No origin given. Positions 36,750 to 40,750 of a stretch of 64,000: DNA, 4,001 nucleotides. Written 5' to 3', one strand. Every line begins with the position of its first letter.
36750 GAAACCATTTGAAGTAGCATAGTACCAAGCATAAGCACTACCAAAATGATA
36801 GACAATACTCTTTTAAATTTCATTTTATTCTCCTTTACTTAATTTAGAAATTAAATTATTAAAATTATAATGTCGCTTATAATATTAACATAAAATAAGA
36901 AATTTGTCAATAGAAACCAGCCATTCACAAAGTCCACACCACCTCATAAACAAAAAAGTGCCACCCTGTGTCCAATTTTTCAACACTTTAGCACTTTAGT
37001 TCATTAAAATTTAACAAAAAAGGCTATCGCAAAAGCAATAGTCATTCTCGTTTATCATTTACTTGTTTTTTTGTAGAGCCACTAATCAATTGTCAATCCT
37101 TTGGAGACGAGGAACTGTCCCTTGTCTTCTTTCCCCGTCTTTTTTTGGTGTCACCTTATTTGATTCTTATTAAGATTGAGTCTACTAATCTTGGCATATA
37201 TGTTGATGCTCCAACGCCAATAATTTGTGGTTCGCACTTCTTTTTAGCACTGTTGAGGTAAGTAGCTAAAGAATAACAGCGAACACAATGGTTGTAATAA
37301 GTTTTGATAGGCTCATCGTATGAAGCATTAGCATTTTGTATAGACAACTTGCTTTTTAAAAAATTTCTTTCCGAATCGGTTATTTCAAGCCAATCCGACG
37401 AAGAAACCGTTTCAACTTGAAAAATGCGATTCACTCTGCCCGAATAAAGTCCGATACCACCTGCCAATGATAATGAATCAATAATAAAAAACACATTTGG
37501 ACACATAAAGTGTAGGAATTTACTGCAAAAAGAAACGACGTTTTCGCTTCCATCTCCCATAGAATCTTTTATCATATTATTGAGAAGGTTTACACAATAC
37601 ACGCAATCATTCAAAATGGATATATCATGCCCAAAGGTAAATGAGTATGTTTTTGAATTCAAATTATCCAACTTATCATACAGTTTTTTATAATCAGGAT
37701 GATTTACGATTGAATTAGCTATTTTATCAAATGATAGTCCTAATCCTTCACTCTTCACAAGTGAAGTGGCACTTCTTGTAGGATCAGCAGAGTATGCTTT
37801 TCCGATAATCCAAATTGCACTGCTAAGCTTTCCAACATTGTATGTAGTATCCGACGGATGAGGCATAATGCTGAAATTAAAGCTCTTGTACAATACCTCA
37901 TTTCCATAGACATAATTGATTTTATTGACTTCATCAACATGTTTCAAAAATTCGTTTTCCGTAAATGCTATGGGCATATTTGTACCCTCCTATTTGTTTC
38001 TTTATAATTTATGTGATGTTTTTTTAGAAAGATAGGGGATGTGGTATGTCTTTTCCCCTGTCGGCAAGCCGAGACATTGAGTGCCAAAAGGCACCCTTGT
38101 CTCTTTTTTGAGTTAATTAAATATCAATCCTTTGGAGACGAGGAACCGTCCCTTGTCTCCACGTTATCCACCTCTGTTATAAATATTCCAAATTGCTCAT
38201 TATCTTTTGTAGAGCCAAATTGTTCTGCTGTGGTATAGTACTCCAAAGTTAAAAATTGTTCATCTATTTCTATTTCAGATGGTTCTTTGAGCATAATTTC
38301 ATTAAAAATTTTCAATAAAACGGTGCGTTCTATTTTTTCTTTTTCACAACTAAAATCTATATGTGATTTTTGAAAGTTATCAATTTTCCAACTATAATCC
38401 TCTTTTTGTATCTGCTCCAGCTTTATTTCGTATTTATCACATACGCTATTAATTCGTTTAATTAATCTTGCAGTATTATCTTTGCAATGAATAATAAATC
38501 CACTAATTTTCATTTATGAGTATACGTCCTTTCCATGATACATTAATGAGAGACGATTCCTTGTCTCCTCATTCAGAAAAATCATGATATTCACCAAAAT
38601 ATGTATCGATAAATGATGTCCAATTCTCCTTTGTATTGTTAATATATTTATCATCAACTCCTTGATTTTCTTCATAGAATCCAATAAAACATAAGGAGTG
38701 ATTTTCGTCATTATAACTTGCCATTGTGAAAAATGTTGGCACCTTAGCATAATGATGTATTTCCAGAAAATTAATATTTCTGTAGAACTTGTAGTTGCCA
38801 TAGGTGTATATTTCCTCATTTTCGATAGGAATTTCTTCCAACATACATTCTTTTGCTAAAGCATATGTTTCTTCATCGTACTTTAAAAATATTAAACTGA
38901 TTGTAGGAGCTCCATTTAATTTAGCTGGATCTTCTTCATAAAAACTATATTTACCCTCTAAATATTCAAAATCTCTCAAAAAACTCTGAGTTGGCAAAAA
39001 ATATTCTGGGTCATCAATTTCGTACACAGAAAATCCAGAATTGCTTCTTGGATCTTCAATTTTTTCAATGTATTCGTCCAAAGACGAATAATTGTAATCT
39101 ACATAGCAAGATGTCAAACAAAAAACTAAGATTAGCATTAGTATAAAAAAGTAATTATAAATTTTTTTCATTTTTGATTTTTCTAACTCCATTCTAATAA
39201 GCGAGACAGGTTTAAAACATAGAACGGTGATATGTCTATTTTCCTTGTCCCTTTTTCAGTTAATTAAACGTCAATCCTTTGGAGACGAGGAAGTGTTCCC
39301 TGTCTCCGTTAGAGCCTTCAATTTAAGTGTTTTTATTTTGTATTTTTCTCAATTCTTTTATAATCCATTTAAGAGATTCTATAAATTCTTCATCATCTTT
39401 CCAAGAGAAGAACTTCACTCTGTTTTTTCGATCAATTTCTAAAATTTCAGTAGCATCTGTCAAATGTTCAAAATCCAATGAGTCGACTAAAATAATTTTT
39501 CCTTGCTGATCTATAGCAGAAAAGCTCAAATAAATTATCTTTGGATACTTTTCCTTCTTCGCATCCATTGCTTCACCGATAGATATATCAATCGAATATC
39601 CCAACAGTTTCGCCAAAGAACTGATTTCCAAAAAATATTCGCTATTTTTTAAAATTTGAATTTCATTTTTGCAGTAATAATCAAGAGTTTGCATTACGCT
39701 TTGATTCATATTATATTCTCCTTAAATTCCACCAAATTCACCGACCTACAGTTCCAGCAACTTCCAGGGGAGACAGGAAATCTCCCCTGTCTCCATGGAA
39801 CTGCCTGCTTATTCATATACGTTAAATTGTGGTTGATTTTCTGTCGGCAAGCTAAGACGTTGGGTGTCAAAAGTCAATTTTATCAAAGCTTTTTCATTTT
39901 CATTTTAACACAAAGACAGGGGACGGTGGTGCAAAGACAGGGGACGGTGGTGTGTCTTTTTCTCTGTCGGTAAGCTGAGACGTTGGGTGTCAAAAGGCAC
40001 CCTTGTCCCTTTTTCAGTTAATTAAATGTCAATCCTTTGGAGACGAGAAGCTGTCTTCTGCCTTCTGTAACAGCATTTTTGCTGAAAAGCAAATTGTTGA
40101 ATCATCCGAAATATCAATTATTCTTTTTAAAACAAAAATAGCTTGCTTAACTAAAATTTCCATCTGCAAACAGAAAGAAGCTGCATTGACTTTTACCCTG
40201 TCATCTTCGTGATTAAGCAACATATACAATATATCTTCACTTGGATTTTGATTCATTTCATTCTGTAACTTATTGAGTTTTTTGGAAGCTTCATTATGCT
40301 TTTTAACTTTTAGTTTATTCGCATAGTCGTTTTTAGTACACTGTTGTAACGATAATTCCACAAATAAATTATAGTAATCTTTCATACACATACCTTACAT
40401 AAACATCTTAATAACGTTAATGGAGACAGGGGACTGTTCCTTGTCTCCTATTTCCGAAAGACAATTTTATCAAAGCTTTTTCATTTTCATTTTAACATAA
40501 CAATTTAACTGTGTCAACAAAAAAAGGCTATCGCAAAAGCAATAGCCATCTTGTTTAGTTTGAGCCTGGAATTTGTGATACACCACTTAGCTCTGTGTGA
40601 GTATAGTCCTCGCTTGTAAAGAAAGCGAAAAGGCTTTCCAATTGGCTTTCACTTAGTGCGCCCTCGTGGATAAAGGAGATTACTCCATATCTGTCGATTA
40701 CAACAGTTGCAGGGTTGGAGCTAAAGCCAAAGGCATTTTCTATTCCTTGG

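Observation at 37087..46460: Local family of MITE-like palindromic elements (~105-150 bp) and their fragments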

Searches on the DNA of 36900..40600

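Call 59: search_rna_families(source=window, start=36900, end=40600, threshold=evalue, max_evalue=1)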
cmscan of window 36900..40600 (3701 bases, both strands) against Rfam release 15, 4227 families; matches with E-value up to 1: 2.
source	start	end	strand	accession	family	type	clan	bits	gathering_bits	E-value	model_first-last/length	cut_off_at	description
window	38611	38715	+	RF03815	mir-3051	Gene; miRNA;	-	23.6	100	0.77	1-77/77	no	mir-3051 microRNA precursor family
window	39602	39677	-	RF01844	SmY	Gene; snRNA; splicing;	-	19.6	39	0.43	1-80/80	no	SmY spliceosomal RNA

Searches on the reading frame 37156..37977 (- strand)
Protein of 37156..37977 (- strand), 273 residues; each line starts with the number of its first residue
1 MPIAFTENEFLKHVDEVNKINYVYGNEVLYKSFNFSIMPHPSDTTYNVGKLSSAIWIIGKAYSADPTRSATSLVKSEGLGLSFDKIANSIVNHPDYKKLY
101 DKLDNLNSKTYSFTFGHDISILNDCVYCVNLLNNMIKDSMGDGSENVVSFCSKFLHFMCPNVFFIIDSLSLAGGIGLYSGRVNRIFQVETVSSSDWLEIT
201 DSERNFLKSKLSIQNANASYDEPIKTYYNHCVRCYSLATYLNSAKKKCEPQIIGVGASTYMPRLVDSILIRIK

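Call 6: search_protein_families(library=pfam, proteins=[window:37156-37977:-], max_evalue=0.01)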
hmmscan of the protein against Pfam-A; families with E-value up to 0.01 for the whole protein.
window:37156-37977:- (273 aa): 0 families

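Call 32: find_encoding_contigs(protein=window:37156-37977:-, flank=6000, max_places=6)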
Protein window:37156-37977:- (273 aa): 5 contigs read that carry it; 2 places shown.
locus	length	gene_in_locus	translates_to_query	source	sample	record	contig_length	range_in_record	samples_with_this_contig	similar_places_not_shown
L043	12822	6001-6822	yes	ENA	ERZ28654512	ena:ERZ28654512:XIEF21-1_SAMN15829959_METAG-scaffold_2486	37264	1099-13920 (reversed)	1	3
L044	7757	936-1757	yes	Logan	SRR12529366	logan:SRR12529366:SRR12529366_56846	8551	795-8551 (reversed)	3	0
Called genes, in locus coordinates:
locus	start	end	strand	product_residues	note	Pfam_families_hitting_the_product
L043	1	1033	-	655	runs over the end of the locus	-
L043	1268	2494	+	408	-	PF00535:Glycos_transf_2, PF10111:Glyco_tranf_2_2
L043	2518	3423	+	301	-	PF00578:AhpC-TSA, PF08534:Redoxin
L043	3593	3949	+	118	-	PF09450:DUF2019 (weak)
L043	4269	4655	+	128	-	-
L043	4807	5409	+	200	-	-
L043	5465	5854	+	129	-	-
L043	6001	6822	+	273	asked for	-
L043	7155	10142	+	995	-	PF00578:AhpC-TSA, PF08534:Redoxin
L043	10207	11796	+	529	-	-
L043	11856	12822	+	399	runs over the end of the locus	PF02369:Big_1 (faint), PF13620:CarboxypepD_reg (faint)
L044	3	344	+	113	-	?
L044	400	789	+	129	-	-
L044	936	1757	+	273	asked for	-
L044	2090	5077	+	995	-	PF00578:AhpC-TSA, PF08534:Redoxin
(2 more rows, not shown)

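Call 55: search_protein_families(library=ncbifam, proteins=[window:37156-37977:-], max_evalue=0.01)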
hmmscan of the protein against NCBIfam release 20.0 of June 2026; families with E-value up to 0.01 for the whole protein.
window:37156-37977:- (273 aa): 0 families

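Call 67: search_protein_families(library=padloc, proteins=[window:37156-37977:-], max_evalue=0.001)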
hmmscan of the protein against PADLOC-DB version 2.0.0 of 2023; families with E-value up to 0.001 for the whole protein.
window:37156-37977:- (273 aa): 0 families

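Call 68: find_homologous_proteins(query=window:37156-37977:-, max_evalue=0.00001)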
Query window:37156-37977:- (273 aa): 47 proteins with E <= 0.00001 among 365 candidates.
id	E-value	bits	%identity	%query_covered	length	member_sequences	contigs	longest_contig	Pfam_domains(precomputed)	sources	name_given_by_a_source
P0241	3.2e-180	615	100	100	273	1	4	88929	-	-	-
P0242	6.8e-139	480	77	100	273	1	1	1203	-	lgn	-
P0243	8.0e-138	476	77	100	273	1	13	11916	-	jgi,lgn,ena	-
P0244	2.0e-128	446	73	100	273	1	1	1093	-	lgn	-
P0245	3.9e-100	353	57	100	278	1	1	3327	-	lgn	-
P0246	3.4e-97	343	57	100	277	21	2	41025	-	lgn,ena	-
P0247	7.2e-95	336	56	100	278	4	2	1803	-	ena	-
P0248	3.7e-72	261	51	97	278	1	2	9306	-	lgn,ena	-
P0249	1.3e-69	253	47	99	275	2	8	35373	-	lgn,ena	-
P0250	1.0e-66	243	47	100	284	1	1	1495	-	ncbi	-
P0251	2.4e-64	235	45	99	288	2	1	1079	-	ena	-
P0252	5.7e-63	231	46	99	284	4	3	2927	-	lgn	-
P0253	7.4e-63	231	45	99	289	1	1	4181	-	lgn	-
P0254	7.7e-63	231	44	99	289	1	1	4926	-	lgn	-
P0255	2.2e-62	229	46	99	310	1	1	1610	-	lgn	-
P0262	8.9e-60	220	42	99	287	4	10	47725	-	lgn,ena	-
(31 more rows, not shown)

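Call 69: find_encoding_contigs(protein=P0243, flank=5000, max_places=4)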
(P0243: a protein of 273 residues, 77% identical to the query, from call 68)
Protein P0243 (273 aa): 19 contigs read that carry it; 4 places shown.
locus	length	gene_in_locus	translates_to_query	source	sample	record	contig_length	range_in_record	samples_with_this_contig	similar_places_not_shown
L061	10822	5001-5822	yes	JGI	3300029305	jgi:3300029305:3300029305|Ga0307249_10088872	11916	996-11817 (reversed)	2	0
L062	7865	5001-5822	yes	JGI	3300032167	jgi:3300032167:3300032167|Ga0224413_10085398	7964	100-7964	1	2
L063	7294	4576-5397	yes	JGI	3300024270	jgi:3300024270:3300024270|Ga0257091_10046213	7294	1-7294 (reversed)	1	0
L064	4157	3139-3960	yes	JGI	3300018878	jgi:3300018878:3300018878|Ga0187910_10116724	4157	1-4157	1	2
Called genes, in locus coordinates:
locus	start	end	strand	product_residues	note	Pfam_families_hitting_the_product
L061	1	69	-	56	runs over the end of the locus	?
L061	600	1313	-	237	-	-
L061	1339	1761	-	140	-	-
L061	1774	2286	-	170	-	PF00857:Isochorismatase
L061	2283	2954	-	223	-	PF00929:RNase_T (faint)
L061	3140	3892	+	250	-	PF08220:HTH_DeoR, PF08279:HTH_11 (weak), PF00455:DeoRC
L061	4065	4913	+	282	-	PF08279:HTH_11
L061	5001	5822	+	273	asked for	-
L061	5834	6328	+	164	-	-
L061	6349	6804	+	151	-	-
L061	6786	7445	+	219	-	PF13306:LRR_5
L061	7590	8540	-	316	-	-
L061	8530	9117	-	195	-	-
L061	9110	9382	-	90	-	PF14206:Cys_rich_CPCC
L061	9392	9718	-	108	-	-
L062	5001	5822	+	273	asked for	-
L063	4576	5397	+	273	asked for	-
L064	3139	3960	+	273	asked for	-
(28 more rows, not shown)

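Call 70: find_encoding_contigs(protein=P0246, flank=5000, max_places=2)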
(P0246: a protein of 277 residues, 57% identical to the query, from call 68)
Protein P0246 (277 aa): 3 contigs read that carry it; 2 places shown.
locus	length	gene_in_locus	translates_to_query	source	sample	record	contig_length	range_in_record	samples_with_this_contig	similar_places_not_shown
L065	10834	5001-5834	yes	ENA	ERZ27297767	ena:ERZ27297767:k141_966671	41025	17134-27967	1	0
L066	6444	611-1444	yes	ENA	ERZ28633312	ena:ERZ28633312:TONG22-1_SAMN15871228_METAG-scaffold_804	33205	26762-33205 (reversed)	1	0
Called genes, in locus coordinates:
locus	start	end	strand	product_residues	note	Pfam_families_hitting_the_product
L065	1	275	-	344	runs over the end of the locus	-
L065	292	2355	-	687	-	PF02065:Melibiase, PF01055:Glyco_hydro_31_2nd (weak)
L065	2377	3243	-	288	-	-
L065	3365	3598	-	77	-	-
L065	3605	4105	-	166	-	PF12844:HTH_19, PF13560:HTH_31, PF01381:HTH_3, PF13443:HTH_26 (weak)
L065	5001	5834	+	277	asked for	-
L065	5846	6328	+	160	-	-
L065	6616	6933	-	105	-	-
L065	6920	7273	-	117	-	-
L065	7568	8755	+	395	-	PF01139:RtcB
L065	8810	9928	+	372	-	-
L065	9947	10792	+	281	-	PF01261:AP_endonuc_2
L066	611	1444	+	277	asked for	-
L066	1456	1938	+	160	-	-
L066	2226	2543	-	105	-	-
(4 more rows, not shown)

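Call 71: find_encoding_contigs(protein=P0262, flank=5000, max_places=3)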
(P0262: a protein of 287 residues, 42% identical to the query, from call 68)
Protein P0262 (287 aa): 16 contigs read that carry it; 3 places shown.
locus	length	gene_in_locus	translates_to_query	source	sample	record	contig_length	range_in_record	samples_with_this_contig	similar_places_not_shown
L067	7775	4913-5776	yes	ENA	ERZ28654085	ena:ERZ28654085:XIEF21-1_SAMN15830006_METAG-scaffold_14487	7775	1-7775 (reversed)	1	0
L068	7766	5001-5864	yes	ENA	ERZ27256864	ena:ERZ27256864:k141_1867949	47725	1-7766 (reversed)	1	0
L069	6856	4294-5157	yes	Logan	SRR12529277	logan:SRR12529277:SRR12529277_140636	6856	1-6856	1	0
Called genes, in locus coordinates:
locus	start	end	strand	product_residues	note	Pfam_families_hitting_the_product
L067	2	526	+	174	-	?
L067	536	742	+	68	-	PF05979:DUF896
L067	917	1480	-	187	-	-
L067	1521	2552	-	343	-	PF01637:ATPase_2 (weak), PF13191:AAA_16 (weak), PF05621:TniB (faint), PF00004:AAA, PF07728:AAA_5 (faint), PF13401:AAA_22 (faint)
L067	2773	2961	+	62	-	-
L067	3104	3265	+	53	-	-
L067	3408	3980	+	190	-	-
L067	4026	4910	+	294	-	-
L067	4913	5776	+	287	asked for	-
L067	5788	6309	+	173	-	-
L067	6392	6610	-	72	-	PF14206:Cys_rich_CPCC (weak)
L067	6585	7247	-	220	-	-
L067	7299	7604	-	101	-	PF02811:PHP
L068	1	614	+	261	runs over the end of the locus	PF17774:YlmH_RBD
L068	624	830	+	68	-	PF05979:DUF896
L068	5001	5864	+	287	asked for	-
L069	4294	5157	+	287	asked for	-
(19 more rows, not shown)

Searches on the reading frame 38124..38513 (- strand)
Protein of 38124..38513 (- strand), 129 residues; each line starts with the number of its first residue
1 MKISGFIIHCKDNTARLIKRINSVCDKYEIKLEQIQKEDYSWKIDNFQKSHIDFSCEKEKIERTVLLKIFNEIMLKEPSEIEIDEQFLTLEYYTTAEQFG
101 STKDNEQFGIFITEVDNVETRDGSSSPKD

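Call 6: search_protein_families(library=pfam, proteins=[window:38124-38513:-], max_evalue=0.01)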
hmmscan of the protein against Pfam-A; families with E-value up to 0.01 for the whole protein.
window:38124-38513:- (129 aa): 0 families

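Call 55: search_protein_families(library=ncbifam, proteins=[window:38124-38513:-], max_evalue=0.01)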
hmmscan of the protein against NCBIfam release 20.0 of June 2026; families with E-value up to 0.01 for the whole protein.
window:38124-38513:- (129 aa): 1 family
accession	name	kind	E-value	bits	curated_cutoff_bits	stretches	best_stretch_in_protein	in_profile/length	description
NF045980.1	MAG6410_fam_LP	equivalog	0.004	15.6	450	1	25-102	449-517/622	MAG6410 family transglutaminase-related lipoprotein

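Call 67: search_protein_families(library=padloc, proteins=[window:38124-38513:-], max_evalue=0.001)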
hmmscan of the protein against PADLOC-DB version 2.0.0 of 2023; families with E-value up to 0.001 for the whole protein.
window:38124-38513:- (129 aa): 0 families
